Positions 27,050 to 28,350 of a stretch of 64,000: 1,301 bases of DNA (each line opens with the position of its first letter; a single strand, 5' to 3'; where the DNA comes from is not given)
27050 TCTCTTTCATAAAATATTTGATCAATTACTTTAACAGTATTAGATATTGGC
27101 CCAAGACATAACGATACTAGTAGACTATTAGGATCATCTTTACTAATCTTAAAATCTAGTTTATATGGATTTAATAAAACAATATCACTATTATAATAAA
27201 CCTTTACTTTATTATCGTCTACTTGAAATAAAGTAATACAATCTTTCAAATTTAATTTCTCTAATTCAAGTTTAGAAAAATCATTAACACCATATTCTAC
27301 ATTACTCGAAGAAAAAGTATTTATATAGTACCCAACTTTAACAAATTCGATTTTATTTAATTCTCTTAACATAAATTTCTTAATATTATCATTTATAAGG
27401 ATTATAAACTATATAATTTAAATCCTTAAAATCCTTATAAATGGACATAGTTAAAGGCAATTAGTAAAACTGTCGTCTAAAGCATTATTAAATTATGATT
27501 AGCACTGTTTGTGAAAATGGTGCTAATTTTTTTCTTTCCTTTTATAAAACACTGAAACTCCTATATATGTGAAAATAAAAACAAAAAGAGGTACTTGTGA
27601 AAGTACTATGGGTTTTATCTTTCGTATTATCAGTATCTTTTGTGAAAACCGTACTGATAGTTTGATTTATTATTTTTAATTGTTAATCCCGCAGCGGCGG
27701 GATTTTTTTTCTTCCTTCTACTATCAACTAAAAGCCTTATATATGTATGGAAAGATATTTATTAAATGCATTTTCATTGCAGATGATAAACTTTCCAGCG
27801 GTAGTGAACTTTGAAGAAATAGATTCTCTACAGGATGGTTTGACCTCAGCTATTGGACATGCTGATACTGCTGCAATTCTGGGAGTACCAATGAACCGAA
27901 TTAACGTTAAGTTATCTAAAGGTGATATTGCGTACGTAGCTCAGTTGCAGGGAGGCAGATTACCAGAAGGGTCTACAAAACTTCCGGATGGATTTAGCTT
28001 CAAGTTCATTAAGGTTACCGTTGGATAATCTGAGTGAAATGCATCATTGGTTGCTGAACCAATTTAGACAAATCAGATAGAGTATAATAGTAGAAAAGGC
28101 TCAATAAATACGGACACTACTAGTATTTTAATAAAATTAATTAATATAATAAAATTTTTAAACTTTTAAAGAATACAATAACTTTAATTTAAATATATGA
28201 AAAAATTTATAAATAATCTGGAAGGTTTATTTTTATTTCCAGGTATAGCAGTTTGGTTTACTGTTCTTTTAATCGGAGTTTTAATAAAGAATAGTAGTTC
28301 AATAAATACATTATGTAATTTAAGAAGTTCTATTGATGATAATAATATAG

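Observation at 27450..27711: ORF-less hairpin array with conserved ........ loops just upstream of the Acr-like gene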

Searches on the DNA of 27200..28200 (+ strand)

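Call 3: search_rna_families(source=window, start=27200, end=28200, threshold=evalue, max_evalue=10, show_alignments=3)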
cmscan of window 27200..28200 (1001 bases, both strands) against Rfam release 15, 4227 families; matches with E-value up to 10: 8.
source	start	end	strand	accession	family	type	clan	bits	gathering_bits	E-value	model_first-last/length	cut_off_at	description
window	27618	27709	+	RF01401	rseX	Gene; sRNA;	-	27.9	50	0.39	1-94/94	no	rseX Hfq binding RNA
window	27807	27887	+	RF00055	SNORD96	Gene; snRNA; snoRNA; CD-box;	CL00072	20.5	43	0.66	1-85/85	no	Small nucleolar RNA SNORD96 family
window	27953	28051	-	RF01513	Afu_335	Gene; snRNA; snoRNA; CD-box;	-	17.9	50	2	1-96/96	no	A. fumigatus snoRNA Afu_335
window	27635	27710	+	RF00513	Trp_leader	Cis-reg; leader;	-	15.9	41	3.7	1-100/100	no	Tryptophan operon leader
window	27734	27833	-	RF02120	FTX_2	Gene; lncRNA;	-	15.4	48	4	1-97/97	no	FTX transcript, XIST regulator conserved region 2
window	27535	27714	+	RF02079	STnc180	Gene; sRNA;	-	15.1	50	3.4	1-208/208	no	Enterobacterial sRNA STnc180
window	27518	27552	-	RF00619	U6atac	Gene; snRNA; splicing;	CL00009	13.8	33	0.89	1-126/126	no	U6atac minor spliceosomal RNA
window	27768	27804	-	RF01977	HOTAIRM1_3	Gene; lncRNA;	-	11.1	37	8.4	23-59/59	no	HOX antisense intergenic RNA myeloid 1 conserved region 3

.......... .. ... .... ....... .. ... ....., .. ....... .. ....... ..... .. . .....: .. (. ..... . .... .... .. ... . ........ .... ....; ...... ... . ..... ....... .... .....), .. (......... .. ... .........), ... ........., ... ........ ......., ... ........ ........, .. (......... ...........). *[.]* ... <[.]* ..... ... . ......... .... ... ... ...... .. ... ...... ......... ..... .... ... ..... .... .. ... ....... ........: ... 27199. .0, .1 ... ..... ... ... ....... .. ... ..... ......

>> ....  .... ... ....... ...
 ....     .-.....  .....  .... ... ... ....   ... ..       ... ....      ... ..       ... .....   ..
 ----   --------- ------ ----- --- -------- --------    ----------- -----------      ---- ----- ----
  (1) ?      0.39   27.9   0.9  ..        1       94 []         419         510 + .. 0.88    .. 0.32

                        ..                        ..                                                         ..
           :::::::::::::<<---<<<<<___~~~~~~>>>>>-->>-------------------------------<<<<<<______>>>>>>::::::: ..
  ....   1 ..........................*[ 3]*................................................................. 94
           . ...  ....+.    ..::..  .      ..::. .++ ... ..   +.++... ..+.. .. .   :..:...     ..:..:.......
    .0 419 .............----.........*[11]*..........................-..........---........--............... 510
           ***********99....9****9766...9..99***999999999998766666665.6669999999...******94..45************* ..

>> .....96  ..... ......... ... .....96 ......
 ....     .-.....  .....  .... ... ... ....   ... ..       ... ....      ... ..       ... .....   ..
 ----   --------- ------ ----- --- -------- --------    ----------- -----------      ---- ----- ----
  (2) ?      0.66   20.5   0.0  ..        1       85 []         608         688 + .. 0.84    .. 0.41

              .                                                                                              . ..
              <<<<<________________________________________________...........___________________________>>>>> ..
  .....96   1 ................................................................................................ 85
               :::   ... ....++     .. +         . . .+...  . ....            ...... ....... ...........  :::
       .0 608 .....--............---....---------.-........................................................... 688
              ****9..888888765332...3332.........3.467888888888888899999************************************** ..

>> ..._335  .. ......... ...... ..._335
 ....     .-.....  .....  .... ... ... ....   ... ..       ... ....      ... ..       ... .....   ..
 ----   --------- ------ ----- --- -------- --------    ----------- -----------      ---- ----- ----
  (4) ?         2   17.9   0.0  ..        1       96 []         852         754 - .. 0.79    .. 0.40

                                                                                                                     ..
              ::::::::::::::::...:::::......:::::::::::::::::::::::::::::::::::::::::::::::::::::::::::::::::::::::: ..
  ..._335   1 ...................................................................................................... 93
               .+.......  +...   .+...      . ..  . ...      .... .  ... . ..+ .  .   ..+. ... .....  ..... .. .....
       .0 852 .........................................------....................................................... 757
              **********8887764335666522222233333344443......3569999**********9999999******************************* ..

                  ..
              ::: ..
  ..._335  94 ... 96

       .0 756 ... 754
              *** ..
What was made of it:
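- On Any described RNA family (Rfam 15): The best hit is rseX at 27.9 bits against a gathering score of 50, E 0.39, and it is driven by the terminator (call 3).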

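Call 48: search_dna_similar(query=window:27569-27712:+, collection=phages, mode=distant, max_evalue=10, max_rows=20)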
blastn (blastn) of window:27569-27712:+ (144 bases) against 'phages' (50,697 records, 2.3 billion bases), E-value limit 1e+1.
Records with a match: 53; places in all: 53; records where one place covers at least 80% of the query: 0.
Best place of each record, by identity: >=99% 3; 95-99% 21; 90-95% 4; 80-90% 23; 60-80% 2.
By first word of the organism name: Escherichia 13; Prevotella 9; Klebsiella 9; Bacillus 4; uncultured 3; Aeromonas 3; Staphylococcus 2; Shigella 2; Spiroplasma 2; bajarodmic 2; and 3 more.
By host as written in the record: - 10; Prevotella sp. 9; Klebsiella sp. 2609 3; Bacillus thuringiensis 4B1 2; Escherichia coli 2; Aeromonas salmonicida 2; Cellulophaga baltica #17 2; Klebsiella oxytoca ATCC 43863 2; and 20 more.
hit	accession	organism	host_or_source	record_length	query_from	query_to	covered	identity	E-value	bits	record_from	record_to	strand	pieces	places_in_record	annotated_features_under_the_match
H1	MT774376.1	uncultured phage cr55_1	human feces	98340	68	119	36%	75.0%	5e+0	37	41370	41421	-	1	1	putative glycoprotein | hypothetical protein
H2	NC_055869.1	uncultured phage cr55_1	human feces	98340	68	119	36%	75.0%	5e+0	37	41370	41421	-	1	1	putative glycoprotein | hypothetical protein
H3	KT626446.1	Bacillus phage phi4B1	Bacillus thuringiensis 4B1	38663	86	117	22%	87.5%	2e+0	37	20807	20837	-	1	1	N-acetylmuramoyl-L-alanine amidase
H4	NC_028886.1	Bacillus phage phi4B1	Bacillus thuringiensis 4B1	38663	86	117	22%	87.5%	2e+0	37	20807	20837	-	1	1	amidase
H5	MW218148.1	Staphylococcus phage vB_StaM_SA1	Staphylococcus lentus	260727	85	115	22%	87.5%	2e+0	37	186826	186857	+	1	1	DNA polymerase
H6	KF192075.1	Escherichia phage vB_EcoP_PhAPEC5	river water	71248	77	106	21%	86.7%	2e+0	37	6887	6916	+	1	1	hypothetical protein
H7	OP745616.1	Escherichia phage E20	Escherichia sp.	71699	77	106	21%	86.7%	2e+0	37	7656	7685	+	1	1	hypothetical protein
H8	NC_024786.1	Escherichia phage vB_EcoP_PhAPEC5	river water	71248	77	106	21%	86.7%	2e+0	37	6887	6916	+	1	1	hypothetical protein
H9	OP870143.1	Escherichia phage vB_Eco_F22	Escherichia coli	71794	77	106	21%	86.7%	2e+0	37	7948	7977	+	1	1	hypothetical protein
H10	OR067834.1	Escherichia phage KKP 3715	Escherichia coli strain KKP 3691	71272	77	106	21%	86.7%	2e+0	37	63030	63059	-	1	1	hypothetical protein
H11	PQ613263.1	Shigella phage Moonfish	Shigella flexneri PE577 (serotype Y)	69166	77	106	21%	86.7%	2e+0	37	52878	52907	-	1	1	hypothetical protein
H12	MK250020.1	Prevotella phage Lak-B1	Prevotella sp.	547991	89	117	20%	89.7%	4e-1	40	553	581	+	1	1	record has no annotation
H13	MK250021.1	Prevotella phage Lak-B2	Prevotella sp.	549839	89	117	20%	89.7%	4e-1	40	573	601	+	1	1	record has no annotation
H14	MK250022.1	Prevotella phage Lak-B3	Prevotella sp.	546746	89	117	20%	89.7%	4e-1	40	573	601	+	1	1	record has no annotation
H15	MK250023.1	Prevotella phage Lak-B4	Prevotella sp.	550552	89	117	20%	89.7%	4e-1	40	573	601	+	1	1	record has no annotation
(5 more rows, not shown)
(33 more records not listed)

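Call 81: build_rna_model(alignment_id=A5, structure=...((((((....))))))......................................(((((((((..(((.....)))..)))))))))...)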
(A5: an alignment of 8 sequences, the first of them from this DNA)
Model R1 built from alignment A5 (8 sequences, 93 columns); structure: as given.
model positions 78; base pairs 18; branch points 1; effective number of sequences 1.82; information 0.726 bits per position. Calibrated on 0.2 Mb of random sequence (short: E-values are rough).
structure used (alignment columns):
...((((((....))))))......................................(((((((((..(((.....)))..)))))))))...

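Call 82: search_with_rna_model(model_id=R1, source=window, filters=off, max_evalue=10)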
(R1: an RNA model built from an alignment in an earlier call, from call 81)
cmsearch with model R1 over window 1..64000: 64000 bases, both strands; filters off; matches with E-value up to 10: 35.
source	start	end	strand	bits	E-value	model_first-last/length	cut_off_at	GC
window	27588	27662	+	90.3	8.7e-17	1-78/78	no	0.33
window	27454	27531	+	37.1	1.8e-05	1-78/78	no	0.28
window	27625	27707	-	18.8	0.14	1-78/78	no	0.31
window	36873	36944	-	18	0.2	1-78/78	no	0.21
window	58706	58762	-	16.7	0.38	1-78/78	no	0.26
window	19560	19639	+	16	0.52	1-78/78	no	0.26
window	18609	18678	-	15.7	0.62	1-78/78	no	0.29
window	27494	27597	-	14.9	0.92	1-78/78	no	0.27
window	7201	7251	-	14.4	1.2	1-78/78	no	0.2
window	41291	41369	+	14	1.4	1-78/78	no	0.28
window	58705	58791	+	13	2.3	1-78/78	no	0.26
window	34381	34438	-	12.9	2.4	1-78/78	no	0.17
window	39837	39932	-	12.8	2.5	1-78/78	no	0.27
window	3890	3972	+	12.8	2.5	1-78/78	no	0.27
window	2596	2660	+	12.3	3.2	1-78/78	no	0.22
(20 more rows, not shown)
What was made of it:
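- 27444..27535 (+): Unit 1, a predicted ~90-nt non-coding RNA. Model R1 matches it at 37 bits, E 1.8e-5 (call 82).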

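Call 83: search_with_rna_model(model_id=R1, source=window, start=27300, end=27800, filters=off, max_evalue=0.01, show_alignments=2)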
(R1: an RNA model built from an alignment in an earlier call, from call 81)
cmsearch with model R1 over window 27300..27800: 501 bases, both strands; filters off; matches with E-value up to 0.01: 4.
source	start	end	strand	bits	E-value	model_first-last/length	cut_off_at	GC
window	27588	27662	+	90.3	6.8e-19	1-78/78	no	0.33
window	27454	27531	+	37.1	1.4e-07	1-78/78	no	0.28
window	27625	27707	-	18.8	0.0011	1-78/78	no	0.31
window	27494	27597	-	14.9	0.0072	1-78/78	no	0.27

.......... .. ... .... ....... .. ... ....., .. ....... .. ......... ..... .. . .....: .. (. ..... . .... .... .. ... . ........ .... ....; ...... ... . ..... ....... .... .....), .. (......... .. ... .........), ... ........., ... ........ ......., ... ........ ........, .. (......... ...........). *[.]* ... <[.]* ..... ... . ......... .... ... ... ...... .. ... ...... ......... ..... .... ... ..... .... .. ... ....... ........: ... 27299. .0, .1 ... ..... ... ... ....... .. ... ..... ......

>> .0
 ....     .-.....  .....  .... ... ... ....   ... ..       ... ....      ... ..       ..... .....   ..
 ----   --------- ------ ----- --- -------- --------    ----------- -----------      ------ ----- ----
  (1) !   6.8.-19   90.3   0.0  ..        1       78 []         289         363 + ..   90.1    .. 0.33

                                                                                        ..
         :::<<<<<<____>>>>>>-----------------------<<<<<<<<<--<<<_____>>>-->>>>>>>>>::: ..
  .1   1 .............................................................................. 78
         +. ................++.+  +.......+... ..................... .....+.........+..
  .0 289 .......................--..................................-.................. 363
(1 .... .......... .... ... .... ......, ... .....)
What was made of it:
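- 27456..27474 (+): 5' hairpin of unit 1 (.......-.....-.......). It aligns to U2 in the model (call 83).
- The model built from unit 2 hits unit 1 over its full length at 37 bits, E 1.8e-5 in 64 kb (calls 82, 83). The two-hairpin plan is kept in both unit 1 and unit 2 (call 83), and unit 1 is in 19 of 19 contigs.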

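Call 84: search_with_rna_model(model_id=R1, sources=[L001, L002, L003, L004, L005, L006, L007, L008, L009, L010, L011, L012, L013, L014, L015, L016, L017, L018, L019, L020, L021, L022, L023, L024, L025, L026, L027, L028, L031, L032, L064, L072, L099, L100, L101, L102, L104, L107, L109, L112, L114, L115, L117, L120, L121, L122, L123, L124], max_evalue=1)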
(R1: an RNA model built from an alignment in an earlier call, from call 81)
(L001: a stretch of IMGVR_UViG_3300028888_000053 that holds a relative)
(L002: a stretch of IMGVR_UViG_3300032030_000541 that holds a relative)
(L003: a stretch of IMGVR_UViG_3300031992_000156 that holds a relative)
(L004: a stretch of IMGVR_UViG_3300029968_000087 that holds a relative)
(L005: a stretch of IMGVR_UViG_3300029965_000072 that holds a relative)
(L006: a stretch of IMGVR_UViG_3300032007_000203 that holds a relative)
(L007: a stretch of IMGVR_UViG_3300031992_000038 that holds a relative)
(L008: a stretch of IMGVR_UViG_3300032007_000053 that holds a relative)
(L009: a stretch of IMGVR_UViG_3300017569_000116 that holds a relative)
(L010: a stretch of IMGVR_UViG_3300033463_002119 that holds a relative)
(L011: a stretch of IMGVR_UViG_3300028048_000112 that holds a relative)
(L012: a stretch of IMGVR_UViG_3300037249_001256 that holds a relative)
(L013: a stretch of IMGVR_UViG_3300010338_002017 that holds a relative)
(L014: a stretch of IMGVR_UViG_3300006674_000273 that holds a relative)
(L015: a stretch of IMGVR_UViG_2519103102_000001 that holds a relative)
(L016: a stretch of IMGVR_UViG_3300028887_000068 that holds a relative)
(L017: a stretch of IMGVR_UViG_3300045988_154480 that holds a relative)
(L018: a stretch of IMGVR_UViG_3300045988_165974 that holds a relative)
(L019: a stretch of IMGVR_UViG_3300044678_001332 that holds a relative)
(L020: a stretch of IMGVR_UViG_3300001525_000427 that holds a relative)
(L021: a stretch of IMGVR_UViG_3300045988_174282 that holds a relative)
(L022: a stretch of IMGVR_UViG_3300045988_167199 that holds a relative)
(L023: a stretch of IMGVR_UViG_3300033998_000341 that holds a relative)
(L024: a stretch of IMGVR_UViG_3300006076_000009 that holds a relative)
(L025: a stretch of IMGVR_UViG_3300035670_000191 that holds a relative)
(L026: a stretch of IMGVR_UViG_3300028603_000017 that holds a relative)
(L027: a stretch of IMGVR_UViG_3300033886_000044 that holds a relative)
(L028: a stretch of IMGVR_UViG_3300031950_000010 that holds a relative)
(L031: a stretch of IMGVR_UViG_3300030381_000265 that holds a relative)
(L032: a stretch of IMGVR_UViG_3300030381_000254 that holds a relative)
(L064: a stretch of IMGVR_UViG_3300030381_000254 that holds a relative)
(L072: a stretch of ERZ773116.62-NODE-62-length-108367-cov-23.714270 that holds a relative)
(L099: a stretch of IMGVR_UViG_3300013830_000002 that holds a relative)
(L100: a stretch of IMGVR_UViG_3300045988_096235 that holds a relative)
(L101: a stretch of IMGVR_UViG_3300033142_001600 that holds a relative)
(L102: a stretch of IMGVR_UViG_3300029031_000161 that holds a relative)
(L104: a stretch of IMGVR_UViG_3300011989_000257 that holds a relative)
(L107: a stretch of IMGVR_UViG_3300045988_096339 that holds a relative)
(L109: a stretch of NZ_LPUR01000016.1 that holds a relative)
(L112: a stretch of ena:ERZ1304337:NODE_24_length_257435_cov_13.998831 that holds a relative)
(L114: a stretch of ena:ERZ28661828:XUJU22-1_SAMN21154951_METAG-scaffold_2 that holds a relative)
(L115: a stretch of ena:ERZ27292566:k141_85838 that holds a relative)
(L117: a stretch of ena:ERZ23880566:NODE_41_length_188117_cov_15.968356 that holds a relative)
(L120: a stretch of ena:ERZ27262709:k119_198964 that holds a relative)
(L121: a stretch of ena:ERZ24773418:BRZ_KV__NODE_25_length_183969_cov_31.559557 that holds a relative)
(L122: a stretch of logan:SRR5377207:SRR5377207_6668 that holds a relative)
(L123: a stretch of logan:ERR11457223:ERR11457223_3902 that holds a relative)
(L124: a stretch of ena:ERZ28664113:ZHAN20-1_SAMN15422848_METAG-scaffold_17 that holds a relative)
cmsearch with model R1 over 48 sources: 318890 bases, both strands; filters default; matches with E-value up to 1: 37.
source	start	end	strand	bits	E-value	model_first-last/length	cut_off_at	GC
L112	2693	2770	-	99.2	5.5e-18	1-78/78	no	0.33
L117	2689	2769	-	95.2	4e-17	1-78/78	no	0.25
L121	2692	2772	-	94.5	5.6e-17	1-78/78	no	0.23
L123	495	569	-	92.3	1.6e-16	1-78/78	no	0.28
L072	654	724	+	83.5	1.2e-14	1-78/78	no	0.27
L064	4028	4116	+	71.8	3.6e-12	1-78/78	no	0.27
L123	624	702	-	33.4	0.00053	1-78/78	no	0.25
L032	4579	4657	-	32.9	0.00067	1-78/78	no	0.28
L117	2824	2902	-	32.9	0.00067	1-78/78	no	0.28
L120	2824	2902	-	32.9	0.00067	1-78/78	no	0.28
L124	2824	2902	-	32.9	0.00067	1-78/78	no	0.28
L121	2829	2907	-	32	0.0011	1-78/78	no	0.25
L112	2828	2906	-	31.5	0.0014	1-78/78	no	0.27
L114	2828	2906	-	31.5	0.0014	1-78/78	no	0.27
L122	90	154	-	30.1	0.0027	1-78/78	no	0.25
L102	1889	1961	+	28.3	0.0064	1-78/78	no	0.29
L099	8705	8768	+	27.6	0.0088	1-78/78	no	0.25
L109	3749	3824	-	26.7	0.014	1-78/78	no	0.3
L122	1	33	-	26.6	0.015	1-78/78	no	0.33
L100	3878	3952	-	26.3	0.017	1-78/78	no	0.32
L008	5208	5274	+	25.7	0.023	1-78/78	no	0.25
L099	9699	9769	+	25.3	0.027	1-78/78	no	0.3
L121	2634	2730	+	23.8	0.059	1-78/78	no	0.33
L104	4379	4455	-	23.6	0.065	1-78/78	no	0.27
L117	2643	2727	+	23.5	0.068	1-78/78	no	0.33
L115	2796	2861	+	23.4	0.072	1-78/78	no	0.27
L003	1771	1850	-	23.3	0.074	1-78/78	no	0.32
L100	4026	4087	-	23.2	0.077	1-78/78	no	0.21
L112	2649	2731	+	22.7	0.1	1-78/78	no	0.3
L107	7563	7639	+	22.5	0.11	1-78/78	no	0.29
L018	4014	4072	+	20.4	0.3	1-78/78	no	0.22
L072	686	773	-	19.2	0.55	1-78/78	no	0.31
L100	4243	4335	-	19.2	0.55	1-78/78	no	0.28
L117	2775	2861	+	19.1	0.59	1-78/78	no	0.24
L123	451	532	+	18.5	0.76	1-78/78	no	0.32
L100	4457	4503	-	18.5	0.78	1-78/78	no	0.23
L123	575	661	+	18.5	0.78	1-78/78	no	0.23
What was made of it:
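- On Racr / solitary repeat unit (RNA anti-CRISPR): Model R1 gives only weak hits in 28 other AcrIII-1 loci, the best being L008 at E 0.023 (call 84).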
